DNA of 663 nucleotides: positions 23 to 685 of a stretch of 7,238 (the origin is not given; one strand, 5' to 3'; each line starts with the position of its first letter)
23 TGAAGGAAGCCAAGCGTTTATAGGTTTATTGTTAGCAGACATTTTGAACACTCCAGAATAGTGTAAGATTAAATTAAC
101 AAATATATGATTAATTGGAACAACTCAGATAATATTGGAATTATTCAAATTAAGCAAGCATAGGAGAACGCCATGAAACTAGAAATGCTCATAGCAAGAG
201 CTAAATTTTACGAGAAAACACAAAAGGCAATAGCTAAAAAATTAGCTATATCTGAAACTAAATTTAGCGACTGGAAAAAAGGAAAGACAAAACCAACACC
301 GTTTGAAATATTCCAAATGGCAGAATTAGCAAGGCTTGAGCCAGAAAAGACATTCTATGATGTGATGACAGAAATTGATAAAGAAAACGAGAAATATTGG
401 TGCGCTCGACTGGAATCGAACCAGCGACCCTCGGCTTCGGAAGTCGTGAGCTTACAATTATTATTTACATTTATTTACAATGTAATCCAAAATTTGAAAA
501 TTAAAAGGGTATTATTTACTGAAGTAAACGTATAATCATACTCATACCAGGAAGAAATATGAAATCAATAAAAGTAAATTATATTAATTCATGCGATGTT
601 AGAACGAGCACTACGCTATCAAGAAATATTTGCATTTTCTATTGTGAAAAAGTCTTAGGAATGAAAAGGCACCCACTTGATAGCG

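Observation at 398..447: attP made from the 3' half of tRNA-Arg(CCG), embedded inside the repressor-like ORF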

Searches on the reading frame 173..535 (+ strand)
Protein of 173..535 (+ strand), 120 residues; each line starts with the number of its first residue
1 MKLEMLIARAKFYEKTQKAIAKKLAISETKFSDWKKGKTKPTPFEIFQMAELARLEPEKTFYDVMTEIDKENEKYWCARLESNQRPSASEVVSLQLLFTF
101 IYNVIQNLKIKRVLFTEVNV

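Call 7: search_protein_families(library=pfam, proteins=[window:173-535:+], max_evalue=0.01)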
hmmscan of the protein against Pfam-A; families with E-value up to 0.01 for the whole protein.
window:173-535:+ (120 aa): 2 families
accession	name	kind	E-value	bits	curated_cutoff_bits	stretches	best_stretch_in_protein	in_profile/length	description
PF01381.28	HTH_3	-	0.0031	18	23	0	15-54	10-49/55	Helix-turn-helix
PF13560.12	HTH_31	-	0.004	17.9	27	0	15-58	15-59/64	Helix-turn-helix domain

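Call 10: find_encoding_contigs(protein=window:173-535:+, flank=10000, max_places=10)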
Protein window:173-535:+ (120 aa): 4 contigs read that carry it; 2 places shown.
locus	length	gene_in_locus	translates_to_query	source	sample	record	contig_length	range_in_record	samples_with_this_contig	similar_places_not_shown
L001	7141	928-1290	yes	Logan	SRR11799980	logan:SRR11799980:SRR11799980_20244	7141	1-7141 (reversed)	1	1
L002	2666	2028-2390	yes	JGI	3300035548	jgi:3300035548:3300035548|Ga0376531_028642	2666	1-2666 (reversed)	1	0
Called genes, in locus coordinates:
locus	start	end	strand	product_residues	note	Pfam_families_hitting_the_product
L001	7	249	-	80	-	-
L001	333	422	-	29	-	-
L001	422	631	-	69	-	-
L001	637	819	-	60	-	-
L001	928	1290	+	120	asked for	-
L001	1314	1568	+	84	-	-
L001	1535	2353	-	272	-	PF00589:Phage_integrase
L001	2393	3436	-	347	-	PF05707:Zot (weak)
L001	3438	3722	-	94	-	PF10734:DUF2523 (weak)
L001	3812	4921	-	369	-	-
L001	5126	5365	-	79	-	PF05356:Phage_Coat_B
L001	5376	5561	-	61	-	-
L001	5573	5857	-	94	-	-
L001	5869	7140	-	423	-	?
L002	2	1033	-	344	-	?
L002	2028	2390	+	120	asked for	-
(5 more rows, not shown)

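Call 11: find_homologous_proteins(query=window:173-535:+, max_evalue=0.001)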
Query window:173-535:+ (120 aa): 74 proteins with E <= 0.001 among 89 candidates.
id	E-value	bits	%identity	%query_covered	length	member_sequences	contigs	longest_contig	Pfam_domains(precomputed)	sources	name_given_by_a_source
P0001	1.3e-70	253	100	100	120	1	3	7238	-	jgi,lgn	jgi:transcriptional regulator with XRE-family HTH domain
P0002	1.9e-60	220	91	94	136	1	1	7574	-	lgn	-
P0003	1.9e-60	220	91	94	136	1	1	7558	-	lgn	-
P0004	6.8e-56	205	82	94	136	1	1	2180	-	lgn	-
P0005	3.7e-55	203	95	83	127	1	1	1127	-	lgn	-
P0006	1.1e-54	201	90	88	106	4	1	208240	-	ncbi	ncbi:helix-turn-helix domain-containing protein, partial [Psychrobacter faecalis]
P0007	1.3e-53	198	81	94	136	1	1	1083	-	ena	-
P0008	3.6e-51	190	77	94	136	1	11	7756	-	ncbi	-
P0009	3.7e-51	190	77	93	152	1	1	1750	-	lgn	-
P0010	4.4e-51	190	77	93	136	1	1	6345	PF12844.14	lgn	-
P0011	8.2e-51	189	76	94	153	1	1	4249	PF01381.29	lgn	-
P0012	1.2e-50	188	74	94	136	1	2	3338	PF01381.29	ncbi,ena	-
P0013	2.2e-50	187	73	94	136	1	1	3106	PF01381.29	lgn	-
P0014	3.1e-49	184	74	94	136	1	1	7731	PF01381.29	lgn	-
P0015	3.8e-49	183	75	93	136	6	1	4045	PF01381.29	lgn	-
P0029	9.9e-45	169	83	78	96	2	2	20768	PF01381.29,PF13560.13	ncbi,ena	-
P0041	2.4e-41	158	69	88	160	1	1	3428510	PF01381.29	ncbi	-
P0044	2.9e-40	155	73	78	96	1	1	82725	-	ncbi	-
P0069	2.3e-8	52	40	77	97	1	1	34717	-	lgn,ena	-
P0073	2.0e-6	46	42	66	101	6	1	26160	-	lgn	-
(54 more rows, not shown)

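Call 14: find_encoding_contigs(protein=P0044, flank=10000, max_places=4)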
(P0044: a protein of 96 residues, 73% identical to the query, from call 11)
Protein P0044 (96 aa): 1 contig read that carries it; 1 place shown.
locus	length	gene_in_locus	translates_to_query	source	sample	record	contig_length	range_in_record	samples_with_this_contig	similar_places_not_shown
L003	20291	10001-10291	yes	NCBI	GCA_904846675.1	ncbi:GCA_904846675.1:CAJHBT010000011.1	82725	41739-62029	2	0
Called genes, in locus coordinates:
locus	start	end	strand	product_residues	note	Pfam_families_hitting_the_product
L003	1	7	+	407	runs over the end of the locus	PF04536:TPM_phosphatase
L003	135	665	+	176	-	PF04536:TPM_phosphatase (weak)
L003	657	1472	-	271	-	PF00205:TPP_enzyme_M (faint), PF02146:SIR2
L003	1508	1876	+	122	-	-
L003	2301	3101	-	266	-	-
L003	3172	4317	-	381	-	PF05707:Zot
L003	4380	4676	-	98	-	-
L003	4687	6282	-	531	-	-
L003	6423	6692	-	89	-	PF05356:Phage_Coat_B (weak)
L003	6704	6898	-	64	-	-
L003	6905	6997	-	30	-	-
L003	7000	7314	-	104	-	-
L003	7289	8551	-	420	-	PF02486:Rep_trans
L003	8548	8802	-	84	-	-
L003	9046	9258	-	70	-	-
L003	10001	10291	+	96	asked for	-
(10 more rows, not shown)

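Call 15: find_encoding_contigs(protein=P0041, flank=10000, max_places=4)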
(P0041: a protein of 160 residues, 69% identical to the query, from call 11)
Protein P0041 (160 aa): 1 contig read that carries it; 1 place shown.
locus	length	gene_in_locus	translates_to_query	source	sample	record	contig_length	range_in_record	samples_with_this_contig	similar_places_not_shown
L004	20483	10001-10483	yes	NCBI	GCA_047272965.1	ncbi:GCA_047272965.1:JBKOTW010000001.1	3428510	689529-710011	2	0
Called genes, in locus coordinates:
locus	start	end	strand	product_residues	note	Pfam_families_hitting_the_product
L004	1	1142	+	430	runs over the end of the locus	-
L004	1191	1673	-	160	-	-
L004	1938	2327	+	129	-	PF19617:DUF6122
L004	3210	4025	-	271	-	PF00589:Phage_integrase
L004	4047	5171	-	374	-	PF05707:Zot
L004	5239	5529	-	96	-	PF10734:DUF2523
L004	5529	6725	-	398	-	-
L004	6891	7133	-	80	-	PF05356:Phage_Coat_B (weak)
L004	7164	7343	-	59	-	-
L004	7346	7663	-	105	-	-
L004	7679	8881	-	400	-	PF02486:Rep_trans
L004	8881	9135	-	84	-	-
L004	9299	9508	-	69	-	-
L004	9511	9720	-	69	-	-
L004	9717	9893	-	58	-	-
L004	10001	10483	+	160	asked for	PF01381:HTH_3 (weak)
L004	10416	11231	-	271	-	PF00589:Phage_integrase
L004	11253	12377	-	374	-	PF05707:Zot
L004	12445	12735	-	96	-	PF10734:DUF2523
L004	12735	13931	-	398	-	-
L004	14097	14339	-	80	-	PF05356:Phage_Coat_B (weak)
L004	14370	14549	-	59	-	-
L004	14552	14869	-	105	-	-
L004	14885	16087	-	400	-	PF02486:Rep_trans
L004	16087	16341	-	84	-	-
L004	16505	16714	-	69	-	-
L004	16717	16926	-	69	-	-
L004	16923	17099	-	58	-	-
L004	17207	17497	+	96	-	PF01381:HTH_3 (weak)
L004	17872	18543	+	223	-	PF00034:Cytochrom_C (faint), PF13442:Cytochrome_CBB3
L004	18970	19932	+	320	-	PF00005:ABC_tran, PF13304:AAA_21 (weak)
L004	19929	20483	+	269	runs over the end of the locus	PF01061:ABC2_membrane, PF12698:ABC2_membrane_3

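Call 16: find_encoding_contigs(protein=P0006, flank=10000, max_places=4)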
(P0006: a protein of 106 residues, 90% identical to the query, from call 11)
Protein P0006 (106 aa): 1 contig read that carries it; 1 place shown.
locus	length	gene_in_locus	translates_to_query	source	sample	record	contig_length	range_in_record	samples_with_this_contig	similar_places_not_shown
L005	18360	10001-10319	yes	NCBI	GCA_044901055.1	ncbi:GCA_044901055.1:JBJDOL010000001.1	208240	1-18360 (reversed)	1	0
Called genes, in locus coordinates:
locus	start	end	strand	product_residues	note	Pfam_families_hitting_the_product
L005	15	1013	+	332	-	PF00962:A_deaminase, PF19326:AMP_deaminase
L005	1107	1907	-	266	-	PF02146:SIR2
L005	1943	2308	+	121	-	-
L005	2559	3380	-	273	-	PF00589:Phage_integrase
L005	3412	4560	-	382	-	PF05707:Zot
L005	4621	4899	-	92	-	PF10734:DUF2523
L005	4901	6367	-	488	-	-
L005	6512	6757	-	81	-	PF05356:Phage_Coat_B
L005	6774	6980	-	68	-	-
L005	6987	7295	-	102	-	-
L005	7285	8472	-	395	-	PF02486:Rep_trans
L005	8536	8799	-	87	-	-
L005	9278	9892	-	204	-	-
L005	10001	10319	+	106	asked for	-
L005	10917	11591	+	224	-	PF00034:Cytochrom_C (faint), PF13442:Cytochrome_CBB3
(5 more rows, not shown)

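Call 23: find_encoding_contigs(protein=P0029, flank=10000, max_places=4)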
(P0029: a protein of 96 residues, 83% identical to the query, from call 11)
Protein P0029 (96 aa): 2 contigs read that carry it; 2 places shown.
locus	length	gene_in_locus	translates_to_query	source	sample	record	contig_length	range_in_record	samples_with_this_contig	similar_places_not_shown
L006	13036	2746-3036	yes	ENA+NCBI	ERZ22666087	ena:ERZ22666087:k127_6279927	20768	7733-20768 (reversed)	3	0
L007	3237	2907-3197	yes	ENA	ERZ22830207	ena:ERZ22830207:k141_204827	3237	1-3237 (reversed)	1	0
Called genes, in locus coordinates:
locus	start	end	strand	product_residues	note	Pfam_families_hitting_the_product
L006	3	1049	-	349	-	?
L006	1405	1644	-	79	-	-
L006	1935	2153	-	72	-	-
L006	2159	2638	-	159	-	-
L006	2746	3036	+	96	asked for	PF13560:HTH_31 (faint), PF01381:HTH_3 (faint)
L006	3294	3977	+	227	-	PF00034:Cytochrom_C (faint), PF13442:Cytochrome_CBB3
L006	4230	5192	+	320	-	PF13175:AAA_15 (faint), PF00005:ABC_tran, PF13304:AAA_21 (weak)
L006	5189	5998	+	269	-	PF01061:ABC2_membrane, PF12698:ABC2_membrane_3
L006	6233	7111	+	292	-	PF14819:QueF_N, PF14489:QueF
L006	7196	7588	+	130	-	PF07007:LprI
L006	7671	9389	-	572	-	PF00587:tRNA-synt_2b, PF04073:tRNA_edit, PF03129:HGTP_anticodon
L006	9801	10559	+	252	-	PF14014:DUF4230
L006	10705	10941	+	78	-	-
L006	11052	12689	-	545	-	PF00875:DNA_photolyase, PF03441:FAD_binding_7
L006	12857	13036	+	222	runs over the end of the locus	PF00697:PRAI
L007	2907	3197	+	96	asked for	PF13560:HTH_31 (faint), PF01381:HTH_3 (faint)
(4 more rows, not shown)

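Call 31: find_related_loci(query=A1, collection=viral_contigs, flank=2500)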
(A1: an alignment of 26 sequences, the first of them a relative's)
Query A1 (120 aa) in viral_contigs; peptide patterns used: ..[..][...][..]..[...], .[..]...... (x = any residue, [..] = any of these).
183 stretches matched a pattern; 12 encode a relative of the query (tblastn E <= 1e-3); 12 distinct loci.
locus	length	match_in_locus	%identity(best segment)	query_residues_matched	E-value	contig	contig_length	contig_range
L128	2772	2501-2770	77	1-90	7e-47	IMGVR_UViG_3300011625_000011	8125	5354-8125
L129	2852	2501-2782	72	1-94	9e-46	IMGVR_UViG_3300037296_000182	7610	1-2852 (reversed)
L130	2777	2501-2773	73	1-91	2e-45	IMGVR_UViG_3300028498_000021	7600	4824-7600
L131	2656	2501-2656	87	1-60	7e-27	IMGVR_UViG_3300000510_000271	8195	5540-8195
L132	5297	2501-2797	38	16-109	6e-15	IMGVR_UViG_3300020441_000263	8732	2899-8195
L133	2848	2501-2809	32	3-103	5e-14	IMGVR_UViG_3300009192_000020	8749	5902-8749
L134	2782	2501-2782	39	3-90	5e-14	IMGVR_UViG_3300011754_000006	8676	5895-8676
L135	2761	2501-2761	37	6-90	3e-12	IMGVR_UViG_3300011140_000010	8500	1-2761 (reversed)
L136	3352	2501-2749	37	16-92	3e-11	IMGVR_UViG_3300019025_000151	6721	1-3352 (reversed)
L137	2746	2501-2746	37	16-91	2e-10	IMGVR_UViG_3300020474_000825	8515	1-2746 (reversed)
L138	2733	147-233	66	76-104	5e-9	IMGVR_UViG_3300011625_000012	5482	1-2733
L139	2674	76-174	61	76-106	2e-7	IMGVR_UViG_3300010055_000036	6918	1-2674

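Call 33: find_encoding_contigs(protein=P0069, flank=10000, max_places=3)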
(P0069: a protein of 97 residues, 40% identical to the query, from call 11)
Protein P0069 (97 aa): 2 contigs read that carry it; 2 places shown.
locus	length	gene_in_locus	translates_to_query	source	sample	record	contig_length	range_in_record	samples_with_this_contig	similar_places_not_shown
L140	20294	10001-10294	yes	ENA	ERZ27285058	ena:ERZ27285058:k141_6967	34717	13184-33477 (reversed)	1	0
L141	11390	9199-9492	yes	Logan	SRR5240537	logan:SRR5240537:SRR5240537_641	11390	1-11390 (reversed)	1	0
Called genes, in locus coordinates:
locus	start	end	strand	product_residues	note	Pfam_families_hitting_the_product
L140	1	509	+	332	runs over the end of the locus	PF00962:A_deaminase, PF19326:AMP_deaminase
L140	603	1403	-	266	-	PF02146:SIR2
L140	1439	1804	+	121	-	-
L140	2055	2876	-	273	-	PF00589:Phage_integrase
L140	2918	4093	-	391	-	PF05707:Zot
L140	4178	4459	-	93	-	-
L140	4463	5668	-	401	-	-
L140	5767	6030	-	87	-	PF05356:Phage_Coat_B (weak)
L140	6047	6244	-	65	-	-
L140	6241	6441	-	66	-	-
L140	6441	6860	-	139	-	-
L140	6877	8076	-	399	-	PF02486:Rep_trans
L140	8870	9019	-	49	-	-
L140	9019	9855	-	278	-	-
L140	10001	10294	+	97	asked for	-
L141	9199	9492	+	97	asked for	-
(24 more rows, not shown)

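Call 34: find_encoding_contigs(protein=P0073, flank=10000, max_places=3)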
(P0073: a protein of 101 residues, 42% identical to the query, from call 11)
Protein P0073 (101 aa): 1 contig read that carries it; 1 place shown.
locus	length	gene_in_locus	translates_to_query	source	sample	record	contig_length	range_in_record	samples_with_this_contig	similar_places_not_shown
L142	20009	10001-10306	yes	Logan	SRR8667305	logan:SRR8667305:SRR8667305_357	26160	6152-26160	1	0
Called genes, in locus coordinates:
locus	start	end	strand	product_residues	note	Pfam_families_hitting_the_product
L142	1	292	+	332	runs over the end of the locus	PF00962:A_deaminase, PF19326:AMP_deaminase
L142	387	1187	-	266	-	PF02146:SIR2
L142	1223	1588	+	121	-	-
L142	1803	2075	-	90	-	-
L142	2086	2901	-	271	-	PF00589:Phage_integrase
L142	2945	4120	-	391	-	PF05707:Zot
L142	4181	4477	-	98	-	PF10734:DUF2523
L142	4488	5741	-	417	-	-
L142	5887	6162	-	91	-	-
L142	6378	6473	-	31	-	-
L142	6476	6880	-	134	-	-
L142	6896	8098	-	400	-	PF02486:Rep_trans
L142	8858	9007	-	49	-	-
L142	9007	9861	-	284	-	-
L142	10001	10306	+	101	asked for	-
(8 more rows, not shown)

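Call 47: predict_structure(alignment_id=A1)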
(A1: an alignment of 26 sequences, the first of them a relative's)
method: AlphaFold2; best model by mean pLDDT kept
length: 120 residues; sequences in the alignment: 26
mean_pLDDT: 84.0   pTM: 0.62
mean pLDDT of the five models: 84.0, 83.8, 83.3, 83.0, 81.9
residues with pLDDT >= 90: 43; 70-90: 62; 50-70: 13; < 50: 2
segments of 3 or more residues with pLDDT < 50: none
pLDDT, mean of each block of 10 residues (from residue 1): 91 91 91 87 93 91 89 86 72 79 80 57
secondary structure, 60 per line:
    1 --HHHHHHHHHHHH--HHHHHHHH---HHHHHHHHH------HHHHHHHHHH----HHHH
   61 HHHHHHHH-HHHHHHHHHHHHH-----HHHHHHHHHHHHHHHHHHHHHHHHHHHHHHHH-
elements in order: H3-14 H17-24 H28-36 H43-52 H57-68 H70-82 H88-119

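Call 52: fold_search(model_id=the predicted structure, library=pdb)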
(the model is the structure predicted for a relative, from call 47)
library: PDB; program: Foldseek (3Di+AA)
matches with E <= 10: 417; with E <= 0.001: 0
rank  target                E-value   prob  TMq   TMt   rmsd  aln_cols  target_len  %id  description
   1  1adr_MODEL_1_A        3.9e-02  1.00  0.42  0.63   2.3        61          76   18  DETERMINATION OF THE NUCLEAR MAGNETIC RESONANCE STRUCTURE OF THE DNA-BINDING DOMAIN OF THE P22 C2 REPRESSOR (1 (released 1994-01-31)
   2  7t8i_A                5.4e-02  1.00  0.42  0.72   2.4        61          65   21  Crystal structure of the ImmR transcriptional regulator DNA-binding domain of Bacillus subtilis (released 2022-03-16)
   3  6rnz_A                6.7e-02  1.00  0.42  0.69   2.5        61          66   21  Crystal structure of the N-terminal HTH DNA-binding domain of the essential repressor DdrO from radiation-resistant De (released 2019-10-09)
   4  6jq1_A                8.4e-02  1.00  0.43  0.40   2.8        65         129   22  Crystal Structure of DdrO from Deinococcus geothermalis (released 2019-08-28)
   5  1y9q                  8.9e-02  1.00  0.36  0.25   3.5        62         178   16  Crystal Structure of HTH_3 family Transcriptional Regulator from Vibrio cholerae (released 2005-01-04)
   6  3bs3                  9.4e-02  1.00  0.38  0.69   1.9        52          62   23  Crystal structure of a putative DNA-binding protein from Bacteroides fragilis (released 2008-01-15)
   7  3jxb_C                9.4e-02  1.00  0.41  0.67   2.2        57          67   23  Crystal structure of the P22 c2 repressor protein in complex with synthetic operator 9C (released 2010-01-19)
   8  2b5a_C                9.4e-02  1.00  0.40  0.59   2.5        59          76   12  C.BclI, Control Element of the BclI Restriction-Modification System (released 2006-01-03)
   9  9a7f_A                9.4e-02  0.98  0.43  0.39  13.5       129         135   19  Integrative model of RGHR-DLDH1 by crosslinking MS and deep learning (released 2024-09-18)
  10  6tri_B                9.9e-02  1.00  0.42  0.69   1.8        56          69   21  CI-MOR repressor-antirepressor complex of the temperate bacteriophage TP901-1 from Lactococcus lactis (released 2020-08-19)
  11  2r1j_L                1.0e-01  1.00  0.41  0.69   2.2        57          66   23  Crystal Structure of the P22 c2 Repressor protein in complex with the synthetic operator 9T (released 2008-04-29)
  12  2b5a_B                1.0e-01  1.00  0.40  0.60   2.4        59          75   12  C.BclI, Control Element of the BclI Restriction-Modification System (released 2006-01-03)
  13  6jq1_B                1.1e-01  1.00  0.43  0.40   2.8        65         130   22  Crystal Structure of DdrO from Deinococcus geothermalis (released 2019-08-28)
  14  3vk0_C                1.1e-01  1.00  0.37  0.48   2.9        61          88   13  Crystal Structure of hypothetical transcription factor NHTF from Neisseria (released 2012-03-14)
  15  6b9s_C                1.2e-01  1.00  0.37  0.11   3.0        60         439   18  MPnS crystallized in the absence of substrate (released 2017-12-20)
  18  3jxb_D                1.5e-01  1.00  0.41  0.69   2.2        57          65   23  Crystal structure of the P22 c2 repressor protein in complex with synthetic operator 9C (released 2010-01-19)
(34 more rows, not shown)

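Call 54: search_protein_families(library=phrogs, proteins=[window:173-535:+], max_evalue=0.001)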
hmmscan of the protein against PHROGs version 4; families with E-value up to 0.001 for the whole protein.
window:173-535:+ (120 aa): 6 families
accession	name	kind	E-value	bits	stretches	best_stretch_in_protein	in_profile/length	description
phrog_638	-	transcription regulation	7.2e-10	39.9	1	2-72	3-75/145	transcriptional regulator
phrog_2328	-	transcription regulation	1.6e-06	28.9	1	16-94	30-108/128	transcriptional repressor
phrog_4441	-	DNA, RNA and nucleotide metabolism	1.1e-05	26.7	1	17-86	21-92/98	HTH DNA binding protein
phrog_34897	-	unknown function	3e-05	24.4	1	7-73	8-77/279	-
phrog_2967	-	transcription regulation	4.9e-05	24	1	15-67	24-76/225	transcriptional regulator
phrog_19579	-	transcription regulation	0.00059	20.5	1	15-50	17-52/251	transcriptional regulator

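Call 55: search_dna_similar(query=window:173-535:+, collection=phages, mode=protein, max_evalue=0.001, max_rows=25)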
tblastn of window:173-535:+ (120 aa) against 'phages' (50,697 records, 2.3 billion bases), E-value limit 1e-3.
No match.
